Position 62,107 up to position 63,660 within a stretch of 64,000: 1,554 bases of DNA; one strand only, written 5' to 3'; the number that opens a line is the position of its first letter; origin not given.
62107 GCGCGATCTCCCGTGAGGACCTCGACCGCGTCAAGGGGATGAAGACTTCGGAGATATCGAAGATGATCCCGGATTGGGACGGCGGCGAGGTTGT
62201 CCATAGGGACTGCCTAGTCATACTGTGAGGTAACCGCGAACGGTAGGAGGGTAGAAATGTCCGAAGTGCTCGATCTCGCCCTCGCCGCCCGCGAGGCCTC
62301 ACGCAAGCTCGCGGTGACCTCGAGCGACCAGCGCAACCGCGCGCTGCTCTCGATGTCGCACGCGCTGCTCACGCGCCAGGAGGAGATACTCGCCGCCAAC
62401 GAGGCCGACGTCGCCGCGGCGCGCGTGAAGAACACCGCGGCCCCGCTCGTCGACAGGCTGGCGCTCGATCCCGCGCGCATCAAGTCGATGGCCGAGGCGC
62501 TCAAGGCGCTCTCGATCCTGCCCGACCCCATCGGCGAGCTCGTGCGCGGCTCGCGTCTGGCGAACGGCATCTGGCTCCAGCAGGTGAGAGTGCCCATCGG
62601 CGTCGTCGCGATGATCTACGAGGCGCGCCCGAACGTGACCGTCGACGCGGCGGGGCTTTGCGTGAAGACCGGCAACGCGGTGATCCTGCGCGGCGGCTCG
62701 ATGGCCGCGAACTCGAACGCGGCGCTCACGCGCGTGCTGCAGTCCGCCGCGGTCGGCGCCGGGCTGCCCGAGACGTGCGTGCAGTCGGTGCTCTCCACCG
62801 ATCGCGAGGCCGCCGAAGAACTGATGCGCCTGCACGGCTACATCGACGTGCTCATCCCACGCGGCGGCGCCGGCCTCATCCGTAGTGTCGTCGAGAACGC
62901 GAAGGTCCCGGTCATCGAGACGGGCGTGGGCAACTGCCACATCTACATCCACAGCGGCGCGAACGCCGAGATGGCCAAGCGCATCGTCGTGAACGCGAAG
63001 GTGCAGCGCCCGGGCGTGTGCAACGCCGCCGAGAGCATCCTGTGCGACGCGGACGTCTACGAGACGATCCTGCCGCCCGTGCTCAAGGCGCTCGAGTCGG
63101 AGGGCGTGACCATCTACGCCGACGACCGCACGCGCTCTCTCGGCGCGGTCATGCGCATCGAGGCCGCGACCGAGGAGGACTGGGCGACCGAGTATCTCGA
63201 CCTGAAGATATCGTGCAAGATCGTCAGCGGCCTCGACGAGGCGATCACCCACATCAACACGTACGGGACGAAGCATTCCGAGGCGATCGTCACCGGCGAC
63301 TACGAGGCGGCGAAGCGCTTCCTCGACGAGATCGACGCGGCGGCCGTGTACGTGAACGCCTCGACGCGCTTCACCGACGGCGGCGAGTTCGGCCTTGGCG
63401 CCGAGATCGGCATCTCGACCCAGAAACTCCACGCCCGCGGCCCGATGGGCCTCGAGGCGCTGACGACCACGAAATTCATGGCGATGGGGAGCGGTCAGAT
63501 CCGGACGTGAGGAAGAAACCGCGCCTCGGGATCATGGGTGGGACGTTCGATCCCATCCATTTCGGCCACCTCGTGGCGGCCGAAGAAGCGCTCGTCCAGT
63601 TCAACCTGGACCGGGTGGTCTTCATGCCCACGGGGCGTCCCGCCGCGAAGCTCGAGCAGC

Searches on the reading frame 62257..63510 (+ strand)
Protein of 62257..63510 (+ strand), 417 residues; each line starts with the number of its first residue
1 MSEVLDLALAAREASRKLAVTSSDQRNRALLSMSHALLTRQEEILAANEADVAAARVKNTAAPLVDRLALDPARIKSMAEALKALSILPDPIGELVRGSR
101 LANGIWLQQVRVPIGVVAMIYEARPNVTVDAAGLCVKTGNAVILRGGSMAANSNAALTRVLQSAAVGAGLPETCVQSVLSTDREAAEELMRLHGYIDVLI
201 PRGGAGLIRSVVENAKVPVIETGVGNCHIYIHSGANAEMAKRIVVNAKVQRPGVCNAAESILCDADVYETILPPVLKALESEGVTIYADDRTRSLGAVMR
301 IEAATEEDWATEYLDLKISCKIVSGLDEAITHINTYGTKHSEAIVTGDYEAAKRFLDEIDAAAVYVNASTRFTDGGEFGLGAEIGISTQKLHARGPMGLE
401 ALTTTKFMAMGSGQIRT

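Call 29: search_protein_families(library=pfam, proteins=[window:62257-63507:+], max_evalue=0.001)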
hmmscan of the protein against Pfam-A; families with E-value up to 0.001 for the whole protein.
window:62257-63507:+ (417 aa): 1 family
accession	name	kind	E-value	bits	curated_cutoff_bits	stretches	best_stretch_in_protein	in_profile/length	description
PF00171.27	Aldedh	-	5.9e-20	71.7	23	2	8-301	35-314/461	Aldehyde dehydrogenase family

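Call 77: find_encoding_contigs(protein=window:62257-63510:+, flank=5000, max_places=1)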
Protein window:62257-63510:+ (417 aa): 2 contigs read that carry it; 1 place shown.
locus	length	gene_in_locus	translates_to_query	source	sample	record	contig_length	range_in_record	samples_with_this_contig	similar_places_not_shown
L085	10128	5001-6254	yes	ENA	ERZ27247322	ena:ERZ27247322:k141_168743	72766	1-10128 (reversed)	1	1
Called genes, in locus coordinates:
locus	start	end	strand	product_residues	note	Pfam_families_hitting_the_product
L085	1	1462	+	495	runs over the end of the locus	PF10150:RNase_E_G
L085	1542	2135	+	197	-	-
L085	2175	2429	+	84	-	PF01016:Ribosomal_L27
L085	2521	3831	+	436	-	PF01018:GTP1_OBG, PF01926:MMR_HSR1, PF02421:FeoB_N (weak), PF09269:DUF1967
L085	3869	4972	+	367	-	PF00696:AA_kinase, PF01472:PUA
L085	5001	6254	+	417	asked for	PF00171:Aldedh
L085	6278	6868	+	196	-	PF01467:CTP_transf_like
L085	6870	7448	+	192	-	PF01966:HD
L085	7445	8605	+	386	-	PF13399:LytR_C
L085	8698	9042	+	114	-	PF02410:RsfS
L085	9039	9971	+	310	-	PF00892:EamA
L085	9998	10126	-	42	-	?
